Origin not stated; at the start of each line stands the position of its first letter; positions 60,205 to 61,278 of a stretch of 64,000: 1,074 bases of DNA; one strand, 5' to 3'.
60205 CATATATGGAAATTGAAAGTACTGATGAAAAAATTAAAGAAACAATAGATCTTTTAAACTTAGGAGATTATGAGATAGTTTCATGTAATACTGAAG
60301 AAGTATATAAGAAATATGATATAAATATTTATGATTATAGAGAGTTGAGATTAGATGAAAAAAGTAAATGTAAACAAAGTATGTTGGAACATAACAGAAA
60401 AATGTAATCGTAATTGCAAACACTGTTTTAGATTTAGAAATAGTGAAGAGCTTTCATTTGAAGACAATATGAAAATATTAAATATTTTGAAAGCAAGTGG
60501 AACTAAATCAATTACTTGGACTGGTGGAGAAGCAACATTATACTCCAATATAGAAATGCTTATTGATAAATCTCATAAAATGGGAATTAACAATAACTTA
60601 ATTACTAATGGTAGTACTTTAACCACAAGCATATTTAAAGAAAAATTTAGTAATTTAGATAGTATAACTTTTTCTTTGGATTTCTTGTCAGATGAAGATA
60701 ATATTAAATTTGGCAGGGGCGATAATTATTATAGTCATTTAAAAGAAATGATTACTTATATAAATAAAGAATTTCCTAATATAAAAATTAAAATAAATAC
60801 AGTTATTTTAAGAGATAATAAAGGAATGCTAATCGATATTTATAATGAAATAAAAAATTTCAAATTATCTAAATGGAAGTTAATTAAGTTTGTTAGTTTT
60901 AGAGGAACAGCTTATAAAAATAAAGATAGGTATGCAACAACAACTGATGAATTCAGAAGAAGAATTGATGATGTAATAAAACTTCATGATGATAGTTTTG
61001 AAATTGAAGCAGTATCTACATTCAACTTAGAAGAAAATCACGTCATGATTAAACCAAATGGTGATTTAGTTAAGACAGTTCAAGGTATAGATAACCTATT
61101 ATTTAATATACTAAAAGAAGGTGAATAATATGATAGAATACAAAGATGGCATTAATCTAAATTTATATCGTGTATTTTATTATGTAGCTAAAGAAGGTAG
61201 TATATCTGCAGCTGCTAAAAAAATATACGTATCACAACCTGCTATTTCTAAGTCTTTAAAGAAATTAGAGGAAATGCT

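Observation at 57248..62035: Candidate nucleotide-modifying (possibly antiviral) module: WYL regulator - SIS-like - Ham1/ITPase-like, then CYTH - short viperin-like radical SAM - LysR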

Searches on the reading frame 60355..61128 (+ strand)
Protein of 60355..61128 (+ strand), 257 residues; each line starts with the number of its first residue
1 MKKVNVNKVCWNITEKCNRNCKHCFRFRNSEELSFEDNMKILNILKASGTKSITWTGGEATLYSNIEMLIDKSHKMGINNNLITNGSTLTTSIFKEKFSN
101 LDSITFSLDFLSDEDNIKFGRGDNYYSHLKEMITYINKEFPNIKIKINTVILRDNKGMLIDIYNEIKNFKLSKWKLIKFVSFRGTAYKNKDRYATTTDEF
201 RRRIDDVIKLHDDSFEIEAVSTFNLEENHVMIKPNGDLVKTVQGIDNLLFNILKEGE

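Call 3: search_protein_families(library=pfam, proteins=[window:60355-61128:+], max_evalue=0.01)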
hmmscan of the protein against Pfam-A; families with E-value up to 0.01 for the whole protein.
window:60355-61128:+ (257 aa): 2 families
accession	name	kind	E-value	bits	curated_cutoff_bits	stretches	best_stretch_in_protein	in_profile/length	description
PF04055.27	Radical_SAM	-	2.7e-18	67.1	29.5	1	12-164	2-164/166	Radical SAM superfamily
PF13353.11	Fer4_12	-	0.0006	20.6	22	1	14-106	12-111/137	4Fe-4S single cluster domain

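Call 4: search_protein_families(library=ncbifam, proteins=[window:60355-61128:+], max_evalue=0.01)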
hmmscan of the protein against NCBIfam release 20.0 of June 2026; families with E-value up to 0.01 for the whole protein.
window:60355-61128:+ (257 aa): 46 families (the best 25 are shown)
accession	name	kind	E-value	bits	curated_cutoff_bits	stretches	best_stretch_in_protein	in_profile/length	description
NF038283.1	viperin_w_prok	equivalog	6.7e-38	130.5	180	1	8-241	3-245/281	viperin family antiviral radical SAM protein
TIGR02666.1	moaA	equivalog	2.8e-18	66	284.05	1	11-210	14-222/336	GTP 3',8-cyclase MoaA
TIGR02668.1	moaA_archaeal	equivalog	6.8e-18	64.7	325.25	1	5-206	8-212/303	GTP 3',8-cyclase MoaA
TIGR04133.1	rSAM_w_lipo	hypoth_equivalog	6.5e-16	58.2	425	1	4-207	21-228/350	TIGR04133 family radical SAM/SPASM protein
TIGR04055.1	rSAM_NirJ2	equivalog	7.3e-16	58.6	500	1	9-164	2-159/326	putative heme d1 biosynthesis radical SAM protein NirJ2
NF045574.1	sacti_mat_StsB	exception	1.4e-15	57.1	625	1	3-179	92-269/466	StsB family radical SAM/SPASM domain sactipeptide maturase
TIGR04051.1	rSAM_NirJ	equivalog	9e-15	54.5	515.45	1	9-224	4-223/354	heme d1 biosynthesis radical SAM protein NirJ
TIGR04278.1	viperin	exception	1.8e-14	53.5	450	1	7-185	59-242/347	antiviral radical SAM protein viperin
NF001199.0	PRK00164.2-1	equivalog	3.2e-14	52.8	231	1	6-203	11-212/308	GTP 3',8-cyclase MoaA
TIGR04317.1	W_rSAM_matur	equivalog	1.3e-13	50.8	380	1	6-174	3-179/349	tungsten cofactor oxidoreductase radical SAM maturase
TIGR04053.2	TIGR04053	equivalog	2.2e-13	50.2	395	1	9-182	10-189/366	TIGR04053 family radical SAM/SPASM domain-containing protein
TIGR04546.1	rSAM_ahbC_deAc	equivalog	2.2e-13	49.8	650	1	9-217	41-249/390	12,18-didecarboxysiroheme deacetylase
TIGR04103.1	rSAM_nif11_3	equivalog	8.1e-13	47.7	725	1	7-187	5-185/412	nif11-class peptide radical SAM maturase 3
TIGR04347.1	pseudo_SAM_Halo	equivalog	9.3e-13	48.2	525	1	8-220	39-255/390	TIGR04347 family pseudo-SAM/SPASM protein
TIGR04054.1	rSAM_NirJ1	equivalog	1.8e-12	46.6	650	1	9-208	38-237/387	putative heme d1 biosynthesis radical SAM protein NirJ1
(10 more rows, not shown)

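Call 5: search_protein_families(library=padloc, proteins=[window:60355-61128:+], max_evalue=0.01)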
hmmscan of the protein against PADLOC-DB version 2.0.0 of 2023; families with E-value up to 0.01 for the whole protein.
window:60355-61128:+ (257 aa): 3 families
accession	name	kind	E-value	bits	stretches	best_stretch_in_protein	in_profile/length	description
PDLC02903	pVip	-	2e-38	130.3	1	9-253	2-235/257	Viperins not associated with kinases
PDLC02904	pVip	-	9.9e-38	128.1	1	9-241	5-228/262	Viperins associated with kinases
PDLC02905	pVip-kinase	-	2.6e-24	84.3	1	5-254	180-434/474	Viperin-kinase fusion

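Call 10: find_homologous_proteins(query=window:60355-61128:+, max_evalue=0.00001)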
Query window:60355-61128:+ (257 aa): 25 proteins with E <= 0.00001 among 589 candidates.
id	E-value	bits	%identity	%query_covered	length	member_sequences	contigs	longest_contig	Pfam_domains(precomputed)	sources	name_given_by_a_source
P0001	8.7e-154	528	93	100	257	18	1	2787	PF04055.28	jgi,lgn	jgi:MoaA/NifB/PqqE/SkfB family radical SAM enzyme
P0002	6.1e-136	470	82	100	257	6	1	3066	PF04055.28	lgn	-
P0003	9.8e-118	410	72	100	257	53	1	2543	PF04055.28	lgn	-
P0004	2.7e-50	189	40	97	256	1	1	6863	PF04055.28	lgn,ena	-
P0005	1.2e-46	177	37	96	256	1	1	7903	PF04055.28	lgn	-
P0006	1.7e-46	177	39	96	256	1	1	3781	PF04055.28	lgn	-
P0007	2.4e-45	173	35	96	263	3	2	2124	PF04055.28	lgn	-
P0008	3.0e-43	166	37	95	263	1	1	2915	PF04055.28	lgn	-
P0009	3.6e-43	166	38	90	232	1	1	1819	PF04055.28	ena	-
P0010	6.8e-43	165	37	96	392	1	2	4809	PF04055.28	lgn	-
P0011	5.3e-42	162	37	96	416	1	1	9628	PF04055.28,PF13353.12,PF00072.31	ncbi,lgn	-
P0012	2.1e-41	160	38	96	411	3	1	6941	PF04055.28,PF13353.12,PF00072.31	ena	-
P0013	6.7e-41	158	36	96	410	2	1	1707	PF04055.28,PF13353.12,PF00072.31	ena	-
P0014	1.8e-40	157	35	98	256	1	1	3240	PF04055.28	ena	-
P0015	7.3e-38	148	34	96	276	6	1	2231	PF04055.28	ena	-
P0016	1.1e-31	128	36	73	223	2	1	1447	PF04055.28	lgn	-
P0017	5.9e-28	116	33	97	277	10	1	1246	PF04055.28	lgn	-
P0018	8.7e-26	109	35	77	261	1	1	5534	PF04055.28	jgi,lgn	jgi:radical S-adenosyl methionine domain-containing protein 2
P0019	5.5e-14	70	28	92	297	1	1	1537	PF00702.33,PF04055.28,PF13353.12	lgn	-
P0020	1.5e-12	66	29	85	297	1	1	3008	PF04055.28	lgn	-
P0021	3.7e-12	64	30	85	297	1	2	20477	PF04055.28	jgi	jgi:MoaA/NifB/PqqE/SkfB family radical SAM enzyme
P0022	8.8e-12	63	29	85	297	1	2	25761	PF04055.28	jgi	jgi:Fe-coproporphyrin III synthase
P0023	3.7e-7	48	33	54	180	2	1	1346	PF04055.28,PF13353.12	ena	-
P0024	9.6e-7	47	28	63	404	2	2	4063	PF04055.28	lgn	-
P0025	6.6e-6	44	29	62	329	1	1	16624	PF04055.28,PF13353.12,PF06463.19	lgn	-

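Call 11: find_encoding_contigs(protein=P0004, flank=6000, max_places=4)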
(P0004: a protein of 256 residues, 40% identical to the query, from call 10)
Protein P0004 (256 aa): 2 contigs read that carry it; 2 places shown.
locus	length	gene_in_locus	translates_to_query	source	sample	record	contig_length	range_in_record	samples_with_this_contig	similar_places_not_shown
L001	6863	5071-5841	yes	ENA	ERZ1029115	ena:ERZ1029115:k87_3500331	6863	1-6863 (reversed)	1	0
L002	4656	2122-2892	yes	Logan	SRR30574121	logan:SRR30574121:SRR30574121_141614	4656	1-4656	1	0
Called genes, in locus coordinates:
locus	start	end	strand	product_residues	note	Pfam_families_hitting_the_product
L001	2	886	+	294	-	?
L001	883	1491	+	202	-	PF01712:dNK, PF02223:Thymidylate_kin, PF13207:AAA_17 (faint), PF13238:AAA_18, PF13521:AAA_28 (weak)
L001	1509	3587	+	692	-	PF01136:Peptidase_U32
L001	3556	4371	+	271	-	PF00793:DAHP_synth_1, PF03102:NeuB (weak)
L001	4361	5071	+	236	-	PF13847:Methyltransf_31 (faint), PF08242:Methyltransf_12 (faint)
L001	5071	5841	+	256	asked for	PF04055:Radical_SAM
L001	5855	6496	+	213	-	PF13489:Methyltransf_23 (weak), PF13847:Methyltransf_31, PF08241:Methyltransf_11, PF08242:Methyltransf_12 (weak), PF13649:Methyltransf_25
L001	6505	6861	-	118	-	?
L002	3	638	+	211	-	?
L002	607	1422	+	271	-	PF00793:DAHP_synth_1, PF03102:NeuB (weak)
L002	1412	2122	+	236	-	PF13847:Methyltransf_31 (faint), PF08242:Methyltransf_12 (faint)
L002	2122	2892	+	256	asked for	PF04055:Radical_SAM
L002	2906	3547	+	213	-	PF13489:Methyltransf_23, PF13847:Methyltransf_31, PF08241:Methyltransf_11, PF08242:Methyltransf_12 (weak), PF13649:Methyltransf_25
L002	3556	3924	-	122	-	PF00383:dCMP_cyt_deam_1 (weak)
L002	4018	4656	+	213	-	?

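Call 12: find_encoding_contigs(protein=P0005, flank=6000, max_places=4)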
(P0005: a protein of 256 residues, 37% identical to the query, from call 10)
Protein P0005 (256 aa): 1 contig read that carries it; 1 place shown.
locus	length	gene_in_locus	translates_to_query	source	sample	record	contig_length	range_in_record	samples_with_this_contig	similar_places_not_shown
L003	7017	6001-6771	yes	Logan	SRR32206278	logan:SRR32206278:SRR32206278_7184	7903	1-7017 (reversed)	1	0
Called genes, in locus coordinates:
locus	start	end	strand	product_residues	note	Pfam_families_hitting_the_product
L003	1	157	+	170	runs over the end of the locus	-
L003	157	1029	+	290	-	PF00126:HTH_1, PF03466:LysR_substrate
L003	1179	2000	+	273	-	PF00702:Hydrolase (faint), PF08282:Hydrolase_3, PF05116:S6PP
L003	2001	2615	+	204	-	PF01712:dNK (faint), PF02223:Thymidylate_kin, PF13238:AAA_18, PF13521:AAA_28 (weak)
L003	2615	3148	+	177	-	PF01272:GreA_GreB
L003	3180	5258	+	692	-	PF01136:Peptidase_U32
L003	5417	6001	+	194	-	-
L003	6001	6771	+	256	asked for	PF04055:Radical_SAM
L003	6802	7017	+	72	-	?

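Call 13: find_encoding_contigs(protein=P0011, flank=6000, max_places=4)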
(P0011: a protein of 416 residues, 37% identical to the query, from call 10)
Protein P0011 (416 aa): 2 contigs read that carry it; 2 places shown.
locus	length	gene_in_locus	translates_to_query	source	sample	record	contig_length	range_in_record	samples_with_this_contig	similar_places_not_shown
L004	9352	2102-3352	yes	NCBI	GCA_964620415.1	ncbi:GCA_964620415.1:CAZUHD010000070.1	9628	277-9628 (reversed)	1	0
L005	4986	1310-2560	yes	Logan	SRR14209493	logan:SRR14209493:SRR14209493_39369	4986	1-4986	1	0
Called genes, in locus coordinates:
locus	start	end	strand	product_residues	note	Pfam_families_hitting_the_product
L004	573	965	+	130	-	PF04892:VanZ-LLP1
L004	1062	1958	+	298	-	PF00126:HTH_1, PF03466:LysR_substrate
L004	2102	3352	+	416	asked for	PF04055:Radical_SAM, PF13353:Fer4_12 (weak), PF00072:Response_reg (weak)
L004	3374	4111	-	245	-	-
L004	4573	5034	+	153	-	-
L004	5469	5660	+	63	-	-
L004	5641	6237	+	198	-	PF02452:PemK_toxin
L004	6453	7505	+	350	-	PF00589:Phage_integrase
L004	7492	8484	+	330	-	PF00589:Phage_integrase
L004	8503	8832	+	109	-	-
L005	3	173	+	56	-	?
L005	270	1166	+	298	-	PF00126:HTH_1, PF03466:LysR_substrate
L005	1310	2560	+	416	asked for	PF04055:Radical_SAM, PF13353:Fer4_12 (weak), PF00072:Response_reg (weak)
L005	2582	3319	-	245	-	-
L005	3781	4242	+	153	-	-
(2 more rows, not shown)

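Call 16: find_encoding_contigs(protein=P0001, flank=8000, max_places=4)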
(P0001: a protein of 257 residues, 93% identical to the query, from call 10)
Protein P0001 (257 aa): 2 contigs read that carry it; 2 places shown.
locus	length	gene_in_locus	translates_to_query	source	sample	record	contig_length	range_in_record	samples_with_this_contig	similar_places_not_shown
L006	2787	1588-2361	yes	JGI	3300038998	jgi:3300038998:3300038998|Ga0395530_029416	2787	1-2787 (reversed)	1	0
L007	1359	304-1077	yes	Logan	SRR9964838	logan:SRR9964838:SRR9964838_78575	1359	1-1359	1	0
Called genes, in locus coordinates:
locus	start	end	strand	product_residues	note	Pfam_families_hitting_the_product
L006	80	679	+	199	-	PF01725:Ham1p_like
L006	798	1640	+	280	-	-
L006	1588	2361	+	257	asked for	PF04055:Radical_SAM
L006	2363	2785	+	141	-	?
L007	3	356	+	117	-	?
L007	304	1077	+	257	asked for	PF04055:Radical_SAM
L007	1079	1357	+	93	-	?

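Call 17: find_encoding_contigs(protein=P0003, flank=8000, max_places=4)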
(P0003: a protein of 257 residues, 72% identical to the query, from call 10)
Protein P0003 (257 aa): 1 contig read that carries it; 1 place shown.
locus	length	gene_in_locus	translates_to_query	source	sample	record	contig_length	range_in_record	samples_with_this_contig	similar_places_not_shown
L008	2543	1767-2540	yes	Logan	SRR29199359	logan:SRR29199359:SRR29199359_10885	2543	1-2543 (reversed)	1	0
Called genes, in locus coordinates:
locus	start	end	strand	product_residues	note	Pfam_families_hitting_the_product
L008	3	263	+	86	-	?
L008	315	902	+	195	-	PF01725:Ham1p_like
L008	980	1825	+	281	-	-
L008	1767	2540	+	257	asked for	PF04055:Radical_SAM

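Call 19: find_related_loci(query=A1, collection=genome_contigs, flank=10000)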
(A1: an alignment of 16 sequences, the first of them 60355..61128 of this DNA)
Query A1 (257 aa) in genome_contigs; peptide patterns used: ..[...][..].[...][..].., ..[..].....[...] (x = any residue, [..] = any of these).
222 stretches matched a pattern; 199 encode a relative of the query (tblastn E <= 1e-3); the best 80 are kept; 80 distinct loci.
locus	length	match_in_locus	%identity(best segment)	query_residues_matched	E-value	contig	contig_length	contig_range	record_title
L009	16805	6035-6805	82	1-257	9e-141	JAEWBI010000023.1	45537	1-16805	MAG: Bacillota bacterium isolate OH_PBB_246 k127_772746, whole genome shotgun sequence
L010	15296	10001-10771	82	1-257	2e-135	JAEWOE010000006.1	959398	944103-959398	MAG: Bacillota bacterium isolate OH_SBlB_51 k127_1115398, whole genome shotgun sequence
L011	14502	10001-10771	74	1-257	6e-125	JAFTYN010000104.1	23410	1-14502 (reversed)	MAG: Bacilli bacterium isolate RGIG4266 Roe_deer_Colon.Co__c1108355, whole genome shotgun sequence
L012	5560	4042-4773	39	1-246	3e-52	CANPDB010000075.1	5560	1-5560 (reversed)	MAG TPA_asm: uncultured Clostridium sp. isolate SRR15730524_bin.83_metawrap_v1.3_MAG genome assembly, contig: NODE.16777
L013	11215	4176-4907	39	1-246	4e-52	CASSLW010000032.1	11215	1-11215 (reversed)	MAG: uncultured Clostridia bacterium isolate extra-ERR2136560.35_1677762861 genome assembly, contig: NODE_1081_length_11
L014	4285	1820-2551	39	1-246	3e-52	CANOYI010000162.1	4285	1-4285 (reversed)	MAG TPA_asm: uncultured Clostridium sp. isolate SRR19759414_bin.9_metawrap_v1.3_MAG genome assembly, contig: NODE.14129_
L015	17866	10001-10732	39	1-246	2e-52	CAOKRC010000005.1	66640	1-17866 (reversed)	MAG TPA_asm: uncultured Clostridium sp. isolate SRR15604616_bin.61_metawrap_v1.3_MAG genome assembly, contig: NODE.459_l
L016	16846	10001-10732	40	1-246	3e-52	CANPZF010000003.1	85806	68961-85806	MAG: uncultured Clostridia bacterium isolate Lapin-004__bin73 genome assembly, contig: Lapin-004__NODE_255_length_85806_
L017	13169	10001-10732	39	1-246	3e-52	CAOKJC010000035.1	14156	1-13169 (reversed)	MAG TPA_asm: uncultured Clostridium sp. isolate SRR15604565_bin.57_metawrap_v1.3_MAG genome assembly, contig: NODE.2806_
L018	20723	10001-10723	41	3-246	8e-52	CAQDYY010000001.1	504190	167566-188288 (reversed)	MAG TPA_asm: uncultured Clostridia bacterium isolate MGBC121045 genome assembly, contig: MGBC121045.1, whole genome shot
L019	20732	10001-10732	39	1-246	6e-52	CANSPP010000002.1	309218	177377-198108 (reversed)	MAG TPA_asm: uncultured Clostridium sp. isolate SRR15633993_bin.6_metawrap_v1.3_MAG genome assembly, contig: NODE.6_leng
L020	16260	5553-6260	43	8-246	4e-52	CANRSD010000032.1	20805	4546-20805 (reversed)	MAG TPA_asm: uncultured Clostridia bacterium isolate SRR15730551_bin.77_metawrap_v1.3_MAG genome assembly, contig: NODE.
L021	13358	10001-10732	39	1-246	6e-52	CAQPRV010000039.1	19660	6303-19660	MAG TPA_asm: uncultured Clostridia bacterium isolate MGBC161478 genome assembly, contig: MGBC161478.39, whole genome sho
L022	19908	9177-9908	39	1-246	9e-52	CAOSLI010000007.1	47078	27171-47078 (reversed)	MAG TPA_asm: uncultured Clostridia bacterium isolate MGBC142777 genome assembly, contig: MGBC142777.7, whole genome shot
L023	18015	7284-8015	39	1-246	7e-52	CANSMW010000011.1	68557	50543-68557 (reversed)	MAG TPA_asm: uncultured Clostridium sp. isolate SRR15510240_bin.42_metawrap_v1.3_MAG genome assembly, contig: NODE.400_l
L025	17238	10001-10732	39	1-246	6e-52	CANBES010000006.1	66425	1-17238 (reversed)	MAG TPA_asm: uncultured Clostridium sp. isolate SRR15429269_bin.4_metawrap_v1.3_MAG genome assembly, contig: NODE.58_len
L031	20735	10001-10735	38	8-253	1e-51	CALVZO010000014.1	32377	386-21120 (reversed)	MAG: uncultured Bacilli bacterium isolate E20__bin281 genome assembly, contig: E20__k127_6202954, whole genome shotgun s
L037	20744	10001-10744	36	8-256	2e-50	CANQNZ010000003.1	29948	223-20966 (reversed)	MAG: uncultured Bacilli bacterium isolate Lapin-033__bin54 genome assembly, contig: Lapin-033__NODE_1175_length_29948_co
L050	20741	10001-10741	37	8-255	1e-46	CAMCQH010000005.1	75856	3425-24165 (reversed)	MAG: uncultured Clostridium sp. isolate SRR15732364_bin.36_metaWRAP_v1.3_MAG genome assembly, contig: ERZ9426311.123, wh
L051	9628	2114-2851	37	8-255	1e-46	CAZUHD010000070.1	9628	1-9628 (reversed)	MAG TPA_asm: uncultured Clostridium sp. isolate SRP314395_co1_52 genome assembly, contig: NODE_6605_length_9628_cov_25.1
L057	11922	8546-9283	38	8-255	6e-45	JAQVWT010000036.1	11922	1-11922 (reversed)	MAG: Bacilli bacterium isolate STF2_109 NODE_15581_length_11922_cov_8.811869_Sandtown_F2, whole genome shotgun sequence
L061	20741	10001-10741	36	8-255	3e-44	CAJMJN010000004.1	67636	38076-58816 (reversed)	MAG TPA_asm: uncultured Clostridium sp. isolate SRR5580185-bin.36 genome assembly, contig: NODE_296_length_67636_cov_6.3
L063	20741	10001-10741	36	8-255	2e-44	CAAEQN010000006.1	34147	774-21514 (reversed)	MAG TPA_asm: Clostridia bacterium, isolate HGM13641, WGS project CAAEQN010000000 data, contig: ERS608493_26_k95_1502, wh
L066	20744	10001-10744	37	7-255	4e-44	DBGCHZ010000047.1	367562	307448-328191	MAG TPA_asm: Clostridia bacterium isolate MAG11343 contig47, whole genome shotgun sequence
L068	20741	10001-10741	36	8-255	7e-44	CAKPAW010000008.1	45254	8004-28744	MAG: uncultured Clostridia bacterium isolate REFINED_METABAT215_TOP10_CONTIGS_1500_ASSEMBLY_K77_MERGED__Nepal_MoBio_Fibe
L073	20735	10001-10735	38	8-253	2e-43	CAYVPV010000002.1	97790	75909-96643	MAG TPA_asm: uncultured Muribaculaceae bacterium isolate SRP222994_co1_68 genome assembly, contig: NODE_208_length_97790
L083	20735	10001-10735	36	8-253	2e-42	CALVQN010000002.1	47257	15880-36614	MAG: uncultured Bacilli bacterium isolate BRZ_MR__bin4 genome assembly, contig: BRZ_MR__NODE_829_length_47257_cov_7.8087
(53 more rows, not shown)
